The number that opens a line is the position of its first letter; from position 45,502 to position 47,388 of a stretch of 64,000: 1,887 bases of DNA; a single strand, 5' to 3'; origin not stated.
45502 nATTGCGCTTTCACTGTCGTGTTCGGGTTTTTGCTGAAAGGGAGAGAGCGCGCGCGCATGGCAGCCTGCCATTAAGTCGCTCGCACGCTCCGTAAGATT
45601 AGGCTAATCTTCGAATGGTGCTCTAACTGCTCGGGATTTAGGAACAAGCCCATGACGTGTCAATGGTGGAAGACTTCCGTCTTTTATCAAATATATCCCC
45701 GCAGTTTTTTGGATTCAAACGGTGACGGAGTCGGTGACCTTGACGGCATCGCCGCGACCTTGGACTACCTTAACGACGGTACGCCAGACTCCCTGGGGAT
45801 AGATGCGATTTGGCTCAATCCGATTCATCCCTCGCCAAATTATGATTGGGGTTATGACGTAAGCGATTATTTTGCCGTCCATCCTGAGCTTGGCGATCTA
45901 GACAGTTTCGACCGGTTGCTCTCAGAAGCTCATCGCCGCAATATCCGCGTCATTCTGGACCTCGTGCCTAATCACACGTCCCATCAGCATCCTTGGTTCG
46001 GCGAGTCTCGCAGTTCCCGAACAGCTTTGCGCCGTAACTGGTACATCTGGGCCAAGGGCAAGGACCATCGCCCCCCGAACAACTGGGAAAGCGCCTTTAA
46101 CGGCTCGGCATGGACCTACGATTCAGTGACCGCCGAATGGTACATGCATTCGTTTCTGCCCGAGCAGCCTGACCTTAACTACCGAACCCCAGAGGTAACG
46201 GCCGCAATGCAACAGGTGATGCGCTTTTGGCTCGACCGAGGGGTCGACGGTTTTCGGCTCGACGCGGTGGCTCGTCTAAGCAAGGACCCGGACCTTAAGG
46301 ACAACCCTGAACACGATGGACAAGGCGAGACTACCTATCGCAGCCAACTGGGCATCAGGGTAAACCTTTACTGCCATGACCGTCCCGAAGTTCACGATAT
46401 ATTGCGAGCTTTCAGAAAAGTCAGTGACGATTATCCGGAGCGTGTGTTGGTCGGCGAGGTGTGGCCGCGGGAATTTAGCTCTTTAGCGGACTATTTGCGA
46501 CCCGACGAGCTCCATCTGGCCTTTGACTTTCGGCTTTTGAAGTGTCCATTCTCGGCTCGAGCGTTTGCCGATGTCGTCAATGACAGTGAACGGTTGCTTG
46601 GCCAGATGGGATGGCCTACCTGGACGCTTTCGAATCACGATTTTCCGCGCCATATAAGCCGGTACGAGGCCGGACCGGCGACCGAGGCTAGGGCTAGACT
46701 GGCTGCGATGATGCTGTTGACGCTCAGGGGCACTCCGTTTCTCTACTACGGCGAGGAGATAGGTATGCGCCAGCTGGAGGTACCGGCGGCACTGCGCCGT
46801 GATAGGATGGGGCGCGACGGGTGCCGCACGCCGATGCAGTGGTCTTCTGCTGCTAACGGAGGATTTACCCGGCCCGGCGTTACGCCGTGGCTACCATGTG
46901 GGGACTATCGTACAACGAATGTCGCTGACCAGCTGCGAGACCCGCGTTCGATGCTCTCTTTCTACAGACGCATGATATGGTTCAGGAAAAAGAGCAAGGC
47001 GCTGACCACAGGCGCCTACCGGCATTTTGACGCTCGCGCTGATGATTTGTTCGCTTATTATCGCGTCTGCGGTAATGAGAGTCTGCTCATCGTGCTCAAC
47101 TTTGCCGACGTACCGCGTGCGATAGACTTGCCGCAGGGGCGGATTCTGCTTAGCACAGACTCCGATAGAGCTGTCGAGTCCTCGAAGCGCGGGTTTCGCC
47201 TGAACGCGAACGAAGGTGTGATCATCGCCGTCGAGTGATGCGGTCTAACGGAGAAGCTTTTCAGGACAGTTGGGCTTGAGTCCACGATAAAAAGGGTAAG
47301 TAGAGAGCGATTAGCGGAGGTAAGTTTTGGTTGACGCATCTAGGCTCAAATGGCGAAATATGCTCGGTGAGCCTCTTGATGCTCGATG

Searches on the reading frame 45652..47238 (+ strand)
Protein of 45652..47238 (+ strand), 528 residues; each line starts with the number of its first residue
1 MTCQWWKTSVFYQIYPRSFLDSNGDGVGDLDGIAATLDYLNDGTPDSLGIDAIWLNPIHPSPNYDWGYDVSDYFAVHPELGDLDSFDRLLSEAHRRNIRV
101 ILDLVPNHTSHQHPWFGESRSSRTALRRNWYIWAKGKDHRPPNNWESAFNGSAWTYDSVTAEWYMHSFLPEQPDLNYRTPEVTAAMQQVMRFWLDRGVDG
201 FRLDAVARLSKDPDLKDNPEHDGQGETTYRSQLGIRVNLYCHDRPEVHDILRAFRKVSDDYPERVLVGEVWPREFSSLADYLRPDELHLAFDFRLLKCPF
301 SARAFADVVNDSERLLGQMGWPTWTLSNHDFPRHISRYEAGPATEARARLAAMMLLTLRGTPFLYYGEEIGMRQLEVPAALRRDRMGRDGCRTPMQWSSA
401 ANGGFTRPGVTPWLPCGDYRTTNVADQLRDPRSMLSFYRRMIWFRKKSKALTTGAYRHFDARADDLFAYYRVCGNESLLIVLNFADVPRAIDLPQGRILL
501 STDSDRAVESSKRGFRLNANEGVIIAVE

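Call 38: search_protein_families(library=pfam, proteins=[window:45652-47238:+])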
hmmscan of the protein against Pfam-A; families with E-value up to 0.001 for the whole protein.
window:45652-47238:+ (528 aa): 4 families
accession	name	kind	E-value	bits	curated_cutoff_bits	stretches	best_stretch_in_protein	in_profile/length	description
PF00128.31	Alpha-amylase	-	6.8e-122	408.3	22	1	13-454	1-446/446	Alpha amylase, catalytic domain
PF11941.14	DUF3459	-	3.6e-08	34.1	22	1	437-514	1-79/90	Domain of unknown function (DUF3459)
PF23915.1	SusG_C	-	7.8e-06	26.5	27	1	466-524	1-62/62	Alpha-amylase SusG C-terminal domain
PF16657.11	Malt_amylase_C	-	0.00034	21.1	27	1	454-497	1-46/75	Maltogenic Amylase, C-terminal domain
